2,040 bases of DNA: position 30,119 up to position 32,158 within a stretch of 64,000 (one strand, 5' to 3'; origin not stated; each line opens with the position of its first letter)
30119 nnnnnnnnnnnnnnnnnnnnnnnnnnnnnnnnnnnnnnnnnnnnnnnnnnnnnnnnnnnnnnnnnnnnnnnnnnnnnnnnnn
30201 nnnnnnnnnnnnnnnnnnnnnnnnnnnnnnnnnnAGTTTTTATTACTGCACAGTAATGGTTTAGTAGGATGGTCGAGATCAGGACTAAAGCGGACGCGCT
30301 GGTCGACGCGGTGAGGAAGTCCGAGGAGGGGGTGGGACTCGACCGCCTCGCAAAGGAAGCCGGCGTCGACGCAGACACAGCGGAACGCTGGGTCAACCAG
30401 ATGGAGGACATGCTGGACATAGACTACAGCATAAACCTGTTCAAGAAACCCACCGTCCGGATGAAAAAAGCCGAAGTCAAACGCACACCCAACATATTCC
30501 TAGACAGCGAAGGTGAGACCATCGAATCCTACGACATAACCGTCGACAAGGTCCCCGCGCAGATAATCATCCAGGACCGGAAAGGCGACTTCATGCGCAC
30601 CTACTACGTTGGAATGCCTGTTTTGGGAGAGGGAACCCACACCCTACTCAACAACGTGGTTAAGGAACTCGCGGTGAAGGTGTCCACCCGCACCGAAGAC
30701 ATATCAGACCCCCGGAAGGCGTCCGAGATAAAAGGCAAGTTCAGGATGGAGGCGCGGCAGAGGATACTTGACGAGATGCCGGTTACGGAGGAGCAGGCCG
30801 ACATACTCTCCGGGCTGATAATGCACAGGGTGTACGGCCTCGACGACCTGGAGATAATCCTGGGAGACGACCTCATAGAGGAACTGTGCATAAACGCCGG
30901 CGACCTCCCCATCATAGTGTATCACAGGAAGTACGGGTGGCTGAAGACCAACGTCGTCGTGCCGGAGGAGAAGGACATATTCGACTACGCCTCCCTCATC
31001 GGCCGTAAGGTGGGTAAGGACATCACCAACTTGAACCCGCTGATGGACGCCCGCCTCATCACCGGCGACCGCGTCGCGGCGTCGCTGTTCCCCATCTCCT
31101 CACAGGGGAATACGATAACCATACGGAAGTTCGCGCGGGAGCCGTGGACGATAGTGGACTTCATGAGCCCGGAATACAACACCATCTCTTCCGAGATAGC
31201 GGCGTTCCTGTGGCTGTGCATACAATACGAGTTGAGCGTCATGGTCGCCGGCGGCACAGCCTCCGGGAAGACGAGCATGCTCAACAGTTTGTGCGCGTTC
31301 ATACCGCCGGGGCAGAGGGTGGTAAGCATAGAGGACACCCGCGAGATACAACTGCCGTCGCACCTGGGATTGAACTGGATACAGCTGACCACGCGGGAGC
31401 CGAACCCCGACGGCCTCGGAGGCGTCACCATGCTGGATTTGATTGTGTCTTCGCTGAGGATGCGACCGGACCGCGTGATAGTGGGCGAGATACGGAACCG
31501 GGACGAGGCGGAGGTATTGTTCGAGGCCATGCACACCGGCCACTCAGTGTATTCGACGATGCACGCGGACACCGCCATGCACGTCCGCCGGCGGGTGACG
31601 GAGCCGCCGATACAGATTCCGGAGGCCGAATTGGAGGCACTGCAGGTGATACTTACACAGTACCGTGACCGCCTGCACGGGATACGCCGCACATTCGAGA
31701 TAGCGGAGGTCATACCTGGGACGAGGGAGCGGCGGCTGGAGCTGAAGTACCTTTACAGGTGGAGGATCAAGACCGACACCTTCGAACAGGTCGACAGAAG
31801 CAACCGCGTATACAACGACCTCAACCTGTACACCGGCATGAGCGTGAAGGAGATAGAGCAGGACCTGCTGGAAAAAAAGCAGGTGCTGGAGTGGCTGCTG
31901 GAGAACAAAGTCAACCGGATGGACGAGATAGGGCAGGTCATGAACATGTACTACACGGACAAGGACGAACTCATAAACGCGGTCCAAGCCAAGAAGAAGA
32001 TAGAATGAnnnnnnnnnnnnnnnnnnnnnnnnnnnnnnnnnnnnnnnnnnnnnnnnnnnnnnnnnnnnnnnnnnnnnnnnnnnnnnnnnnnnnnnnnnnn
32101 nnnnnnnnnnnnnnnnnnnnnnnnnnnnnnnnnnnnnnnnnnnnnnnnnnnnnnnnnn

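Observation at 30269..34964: Tad-like locus with split TadB/TadC-type platform proteins, an embedded KaiC-like ATPase and no pilin gene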

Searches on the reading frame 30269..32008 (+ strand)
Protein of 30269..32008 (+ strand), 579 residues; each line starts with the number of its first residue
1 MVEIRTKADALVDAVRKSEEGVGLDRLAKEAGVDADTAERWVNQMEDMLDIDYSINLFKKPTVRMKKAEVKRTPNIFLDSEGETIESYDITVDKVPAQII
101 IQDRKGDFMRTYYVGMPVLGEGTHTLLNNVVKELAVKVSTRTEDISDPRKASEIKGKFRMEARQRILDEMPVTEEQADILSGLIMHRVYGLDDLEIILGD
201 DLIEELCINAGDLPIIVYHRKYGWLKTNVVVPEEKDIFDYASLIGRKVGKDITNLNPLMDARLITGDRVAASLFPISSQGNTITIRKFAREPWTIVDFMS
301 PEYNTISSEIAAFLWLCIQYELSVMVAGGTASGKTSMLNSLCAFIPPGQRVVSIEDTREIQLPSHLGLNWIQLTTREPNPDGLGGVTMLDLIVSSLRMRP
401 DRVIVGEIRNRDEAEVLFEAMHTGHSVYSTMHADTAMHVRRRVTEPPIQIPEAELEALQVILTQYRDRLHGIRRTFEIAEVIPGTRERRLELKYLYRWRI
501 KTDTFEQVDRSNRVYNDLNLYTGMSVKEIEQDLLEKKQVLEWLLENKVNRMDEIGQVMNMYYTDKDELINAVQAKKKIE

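Call 3: search_protein_families(library=pfam, proteins=[window:30269-32008:+], max_evalue=0.01)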
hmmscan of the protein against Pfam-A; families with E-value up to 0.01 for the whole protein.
window:30269-32008:+ (579 aa): 2 families
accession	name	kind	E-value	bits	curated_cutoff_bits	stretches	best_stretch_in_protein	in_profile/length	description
PF00437.27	T2SSE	-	2e-31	109.4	24.9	1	271-448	96-260/370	Type II/IV secretion system protein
PF23989.1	PilB3_C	-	0.00029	21.3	27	1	502-578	2-76/83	PilB3-like, C-terminal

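Call 5: search_protein_families(library=ncbifam, proteins=[window:30269-32008:+], max_evalue=0.01)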
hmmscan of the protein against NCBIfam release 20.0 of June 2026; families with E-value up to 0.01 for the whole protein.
window:30269-32008:+ (579 aa): 19 families
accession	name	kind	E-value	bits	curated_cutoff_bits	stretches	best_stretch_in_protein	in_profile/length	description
NF058587.1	archaellum_moto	equivalog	2.2e-78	264.3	550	1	120-562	89-518/527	archaellum flagellar ATPase motor FlaI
TIGR03819.1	heli_sec_ATPase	hypoth_equivalog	3.4e-46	158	373.15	1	181-443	42-297/340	TadA family conjugal transfer-associated ATPase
NF053672.1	bindosome_BasE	exception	9.1e-40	136.8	1000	1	197-461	144-404/512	bindosome assembly system ATPase subunit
TIGR02788.1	VirB11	equivalog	7.1e-37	127.1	249.95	1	198-442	2-261/308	P-type DNA transfer ATPase VirB11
TIGR02782.1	TrbB_P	equivalog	6.1e-30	104.5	304.55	1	197-445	17-254/303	P-type conjugative transfer ATPase TrbB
NF010475.0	PRK13900.1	equivalog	3.4e-26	92.1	389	1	308-437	147-273/333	type IV secretion system ATPase VirB11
NF010469.0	PRK13894.1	subfamily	9.8e-25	87.6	508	1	248-443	78-264/320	conjugal transfer ATPase TrbB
NF010425.0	PRK13851.1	equivalog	1.5e-24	86.6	461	2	308-435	149-272/344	type IV secretion system protein VirB11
NF010407.0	PRK13833.1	subfamily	9.1e-22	77.9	499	1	252-445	77-261/323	conjugal transfer protein TrbB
NF041000.1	ATPase_ComGA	equivalog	3e-20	72.4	300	1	324-461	131-259/267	competence type IV pilus ATPase ComGA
NF007755.0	PRK10436.1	equivalog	5.1e-14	51.8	617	1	324-445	222-334/465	type II secretion system protein GspE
TIGR02538.1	type_IV_pilB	equivalog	3.9e-13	48.9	675.65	1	324-444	319-430/564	type IV-A pilus assembly ATPase PilB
TIGR01420.1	pilT_fam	subfamily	1.1e-11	44.5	319.1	1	324-444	125-240/343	PilT/PilU family type 4a pilus ATPase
TIGR02533.1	type_II_gspE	equivalog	2.2e-11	43.1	630.25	1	324-442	246-355/486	type II secretion system ATPase GspE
NF053534.1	T4PilAsmATPsTfpB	equivalog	2.9e-10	39.2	850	1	324-444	339-450/584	type IV pilus assembly ATPase TfpB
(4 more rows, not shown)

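Call 9: find_homologous_proteins(query=window:30269-32008:+, max_evalue=1e-20)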
Query window:30269-32008:+ (579 aa): 6487 proteins with E <= 1e-20 among 8000 candidates; the best 120 are listed.
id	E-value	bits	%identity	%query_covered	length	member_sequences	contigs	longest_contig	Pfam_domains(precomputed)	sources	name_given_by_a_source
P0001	0.0e+0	1291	100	100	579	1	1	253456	PF00437.27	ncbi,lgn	-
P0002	6.5e-294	994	74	100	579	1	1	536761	PF00437.27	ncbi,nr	ncbi:MAG: hypothetical protein GF416_05290 [Candidatus Altiarchaeales archaeon]|nr:hypothetical prot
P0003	1.8e-293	992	74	100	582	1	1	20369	PF00437.27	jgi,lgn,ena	-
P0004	5.7e-291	984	72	100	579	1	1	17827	PF00437.27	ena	-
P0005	1.1e-290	983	73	100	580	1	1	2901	PF00437.27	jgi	jgi:archaeal flagellar protein FlaI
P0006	4.9e-290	981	73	100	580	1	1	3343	PF00437.27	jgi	-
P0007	6.9e-289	977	71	100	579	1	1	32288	PF00437.27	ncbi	ncbi:MAG: type II/IV secretion system ATPase subunit [Candidatus Altiarchaeota archaeon]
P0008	4.1e-286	968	72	100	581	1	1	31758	PF00437.27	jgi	jgi:archaeal flagellar protein FlaI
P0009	6.1e-286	967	72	100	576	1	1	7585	PF00437.27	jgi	jgi:archaeal flagellar protein FlaI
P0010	9.6e-286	967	72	100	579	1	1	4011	PF00437.27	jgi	jgi:archaeal flagellar protein FlaI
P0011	8.0e-282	954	72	99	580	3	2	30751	PF00437.27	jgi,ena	-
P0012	4.7e-280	948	71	100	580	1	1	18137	PF00437.27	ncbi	ncbi:MAG: type II/IV secretion system ATPase subunit [Candidatus Altiarchaeota archaeon]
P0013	1.1e-279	947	70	100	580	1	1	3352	PF00437.27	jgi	jgi:archaeal flagellar protein FlaI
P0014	1.7e-271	919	68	100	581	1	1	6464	PF00437.27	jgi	jgi:archaeal flagellar protein FlaI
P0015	1.0e-263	894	66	99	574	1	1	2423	PF00437.27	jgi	-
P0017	4.0e-252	856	63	99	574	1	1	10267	PF00437.27,PF27713.1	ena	-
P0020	7.9e-230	782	60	100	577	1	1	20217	PF00437.27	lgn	-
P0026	8.9e-204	696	54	97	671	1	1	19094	PF08279.19,PF00437.27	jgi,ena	-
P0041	1.8e-188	645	50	94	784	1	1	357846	PF00437.27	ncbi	ncbi:MAG: type II/IV secretion system ATPase subunit [Candidatus Altiarchaeota archaeon]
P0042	1.3e-186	639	50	99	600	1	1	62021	PF25212.3,PF00437.27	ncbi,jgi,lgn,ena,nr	ncbi:MAG: type II/IV secretion system ATPase subunit [Nanoarchaeota archaeon]|nr:type II/IV secretio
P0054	2.5e-184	632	49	99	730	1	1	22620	PF25212.3,PF00437.27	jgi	jgi:flagellar protein FlaI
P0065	4.8e-183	628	55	86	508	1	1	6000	PF00437.27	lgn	-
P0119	3.5e-177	608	49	98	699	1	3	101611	PF00437.27,PF27713.1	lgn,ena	-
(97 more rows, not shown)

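Call 10: find_encoding_contigs(protein=P0002, flank=9000, max_places=2)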
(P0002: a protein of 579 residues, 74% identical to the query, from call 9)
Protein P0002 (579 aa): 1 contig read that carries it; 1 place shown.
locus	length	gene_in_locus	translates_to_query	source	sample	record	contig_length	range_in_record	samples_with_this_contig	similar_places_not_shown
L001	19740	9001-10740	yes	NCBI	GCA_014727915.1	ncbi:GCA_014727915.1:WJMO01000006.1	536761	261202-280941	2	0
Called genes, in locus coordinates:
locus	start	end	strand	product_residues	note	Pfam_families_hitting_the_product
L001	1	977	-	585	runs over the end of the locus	-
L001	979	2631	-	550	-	PF13555:AAA_29 (faint), PF00437:T2SSE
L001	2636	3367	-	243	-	PF06745:ATPase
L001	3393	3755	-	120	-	-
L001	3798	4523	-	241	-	-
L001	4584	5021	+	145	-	-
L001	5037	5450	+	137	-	-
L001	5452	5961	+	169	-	-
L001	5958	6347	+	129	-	-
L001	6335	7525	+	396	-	-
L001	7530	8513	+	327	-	-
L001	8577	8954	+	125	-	-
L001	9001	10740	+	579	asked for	PF00437:T2SSE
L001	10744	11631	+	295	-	PF00482:T2SSF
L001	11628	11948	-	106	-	-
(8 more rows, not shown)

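Call 11: find_encoding_contigs(protein=P0041, flank=9000, max_places=2)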
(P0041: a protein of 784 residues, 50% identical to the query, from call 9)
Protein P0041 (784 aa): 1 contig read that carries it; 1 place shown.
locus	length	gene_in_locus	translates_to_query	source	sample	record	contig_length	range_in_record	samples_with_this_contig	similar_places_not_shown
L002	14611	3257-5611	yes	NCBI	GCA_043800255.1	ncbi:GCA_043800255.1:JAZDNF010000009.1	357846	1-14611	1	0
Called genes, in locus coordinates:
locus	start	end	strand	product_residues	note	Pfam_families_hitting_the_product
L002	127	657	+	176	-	-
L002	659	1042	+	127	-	-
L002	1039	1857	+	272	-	-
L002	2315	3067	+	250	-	PF00142:Fer4_NifH, PF01656:CbiA, PF02374:ArsA_ATPase (faint), PF06564:CBP_BcsQ, PF09140:MipZ (faint), PF10609:ParA (weak), PF13614:AAA_31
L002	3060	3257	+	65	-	PF27359:TP_0179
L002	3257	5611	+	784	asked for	PF00437:T2SSE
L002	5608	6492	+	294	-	PF00482:T2SSF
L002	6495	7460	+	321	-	PF00482:T2SSF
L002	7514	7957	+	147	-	-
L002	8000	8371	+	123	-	-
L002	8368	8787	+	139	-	PF04307:YdjM (weak)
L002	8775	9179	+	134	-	-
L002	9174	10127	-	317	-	PF00288:GHMP_kinases_N, PF08544:GHMP_kinases_C (weak)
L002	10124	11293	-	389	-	PF01926:MMR_HSR1, PF02421:FeoB_N (weak), PF08438:YGR210-like_G4, PF02824:TGS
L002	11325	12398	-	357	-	PF23381:Beta-prop_IFT122_1st (faint), PF13570:Beta-prop_ACSF4 (faint), PF18975:DUF5711 (faint), PF13360:PQQ_2, PF25292:Beta-prop_CGLA (faint)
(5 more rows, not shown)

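Call 20: find_encoding_contigs(protein=P0042, flank=8000, max_places=1)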
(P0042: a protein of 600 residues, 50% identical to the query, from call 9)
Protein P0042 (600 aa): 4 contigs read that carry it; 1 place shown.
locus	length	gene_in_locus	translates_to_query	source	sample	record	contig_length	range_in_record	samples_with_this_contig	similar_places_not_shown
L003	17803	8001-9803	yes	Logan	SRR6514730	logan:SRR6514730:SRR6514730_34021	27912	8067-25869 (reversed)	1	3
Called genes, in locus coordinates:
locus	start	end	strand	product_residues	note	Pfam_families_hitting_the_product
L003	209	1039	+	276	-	PF01978:TrmB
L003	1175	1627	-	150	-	-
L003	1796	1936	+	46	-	PF24434:DUF7557 (weak)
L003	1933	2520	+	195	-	PF24336:DUF7504 (faint)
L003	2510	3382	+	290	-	PF13481:AAA_25 (weak), PF06745:ATPase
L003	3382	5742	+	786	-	PF16656:Pur_ac_phosph_N, PF13385:Laminin_G_3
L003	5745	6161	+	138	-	-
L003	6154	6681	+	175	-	-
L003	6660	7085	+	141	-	-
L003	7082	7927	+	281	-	-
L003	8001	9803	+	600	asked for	PF25212:HVO_A0114 (weak), PF00437:T2SSE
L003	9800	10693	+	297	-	PF00482:T2SSF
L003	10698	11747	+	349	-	PF00482:T2SSF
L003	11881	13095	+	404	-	PF03029:ATP_bind_1 (faint), PF06745:ATPase, PF23442:DUF7125, PF24336:DUF7504 (weak), PF05625:PAXNEB (weak), PF00025:Arf, PF00071:Ras, PF01926:MMR_HSR1, +1 more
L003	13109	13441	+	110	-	-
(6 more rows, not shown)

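Call 21: find_encoding_contigs(protein=P0020, flank=8000, max_places=1)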
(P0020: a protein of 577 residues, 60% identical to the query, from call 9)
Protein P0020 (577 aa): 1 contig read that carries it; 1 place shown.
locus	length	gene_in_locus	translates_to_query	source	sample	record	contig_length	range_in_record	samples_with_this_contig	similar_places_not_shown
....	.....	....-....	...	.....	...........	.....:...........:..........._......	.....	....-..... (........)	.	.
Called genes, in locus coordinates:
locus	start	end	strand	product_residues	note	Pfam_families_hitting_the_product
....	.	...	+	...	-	?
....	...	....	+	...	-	-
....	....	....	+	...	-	-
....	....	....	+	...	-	-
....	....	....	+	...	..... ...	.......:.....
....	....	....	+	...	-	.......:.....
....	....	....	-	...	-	-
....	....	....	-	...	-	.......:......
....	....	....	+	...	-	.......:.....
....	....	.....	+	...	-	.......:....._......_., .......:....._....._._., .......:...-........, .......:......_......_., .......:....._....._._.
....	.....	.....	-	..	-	-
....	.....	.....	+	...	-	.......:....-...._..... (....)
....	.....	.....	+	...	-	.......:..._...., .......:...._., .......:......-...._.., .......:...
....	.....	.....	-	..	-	-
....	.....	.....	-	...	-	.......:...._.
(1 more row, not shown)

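Call 25: find_related_loci(query=A2, collection=genome_contigs, flank=10000)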
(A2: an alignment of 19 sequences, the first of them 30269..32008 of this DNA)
Query A2 (579 aa) in genome_contigs; peptide patterns used: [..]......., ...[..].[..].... (x = any residue, [..] = any of these).
599 stretches matched a pattern (row limit reached: there are more); 590 encode a relative of the query (tblastn E <= 1e-3); the best 80 are kept; 79 distinct loci.
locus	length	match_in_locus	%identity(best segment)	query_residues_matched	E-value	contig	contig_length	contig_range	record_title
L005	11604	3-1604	63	39-572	0e+0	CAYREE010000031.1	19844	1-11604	MAG TPA_asm: uncultured archaeon isolate SRP077602_co7_59 genome assembly, contig: NODE_13546_length_19844_cov_4.721461,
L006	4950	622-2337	57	1-573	0e+0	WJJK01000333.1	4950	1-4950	MAG: Candidatus Altiarchaeales archaeon isolate RBin_358 k141_4058734, whole genome shotgun sequence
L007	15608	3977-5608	50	33-579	0e+0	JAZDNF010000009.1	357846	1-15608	MAG: Candidatus Altiarchaeota archaeon isolate MEGAHIT-group-0.7 k141_13228027, whole genome shotgun sequence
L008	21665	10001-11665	51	24-578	0e+0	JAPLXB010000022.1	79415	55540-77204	MAG: Candidatus Micrarchaeota archaeon isolate LacPavin_0920_SED4_MAG_58_19 LacPavin_0920_SED4_scaffold_400468, whole ge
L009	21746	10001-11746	49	1-579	0e+0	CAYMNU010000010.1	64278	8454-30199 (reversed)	MAG TPA_asm: uncultured archaeon isolate SRP067234_co1_102 genome assembly, contig: k99_557801, whole genome shotgun seq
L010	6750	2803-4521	47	4-573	0e+0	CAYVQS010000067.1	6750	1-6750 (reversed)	MAG TPA_asm: Candidatus Micrarchaeota archaeon isolate SRP062349_co5_86 genome assembly, contig: NODE_6844_length_6750_c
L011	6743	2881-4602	49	1-567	0e+0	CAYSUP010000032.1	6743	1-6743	MAG TPA_asm: uncultured archaeon isolate SRP098346_co1_255 genome assembly, contig: NODE_16008_length_6743_cov_5.037829,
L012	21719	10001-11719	48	4-577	0e+0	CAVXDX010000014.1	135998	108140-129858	MAG: uncultured Candidatus Micrarchaeota archaeon isolate MFD04408.bin.1.57 genome assembly, contig: contig_96944, whole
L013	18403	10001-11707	48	1-574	0e+0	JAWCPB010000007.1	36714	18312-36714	MAG: Candidatus Micrarchaeia archaeon isolate JZ-2_201808_bins_178 JZ-2_201808_bins_178_scaffold_7, whole genome shotgun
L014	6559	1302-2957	49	26-578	0e+0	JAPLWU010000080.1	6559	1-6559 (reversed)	MAG: Candidatus Micrarchaeota archaeon isolate LacPavin_0920_SED3_MAG_54_8 LacPavin_0920_SED3_scaffold_2124410, whole ge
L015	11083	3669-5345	48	4-564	2e-180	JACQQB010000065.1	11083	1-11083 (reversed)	MAG: Candidatus Micrarchaeota archaeon isolate NC_groundwater_1322_Ag_S-0.2um_40_33 S_p2_S4_coassembly_k141_2175863, who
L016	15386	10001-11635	49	24-569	3e-179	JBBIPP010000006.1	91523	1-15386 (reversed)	MAG: archaeon isolate QH2F170213_bin_305 NODE_77_length_91523_cov_12.493812, whole genome shotgun sequence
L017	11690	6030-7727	47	4-573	6e-179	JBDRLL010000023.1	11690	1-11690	MAG: Candidatus Altiarchaeota archaeon isolate MEGAHIT-group-1.775 k141_13660792, whole genome shotgun sequence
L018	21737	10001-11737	47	4-579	2e-178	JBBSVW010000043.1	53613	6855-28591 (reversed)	MAG: Candidatus Micrarchaeota archaeon isolate H43-bin164_1 H43_bin164_1_000000000043, whole genome shotgun sequence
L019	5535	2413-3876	53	85-573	1e-180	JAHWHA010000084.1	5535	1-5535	MAG: Candidatus Woesearchaeota archaeon isolate FT1_346 k127_36394942, whole genome shotgun sequence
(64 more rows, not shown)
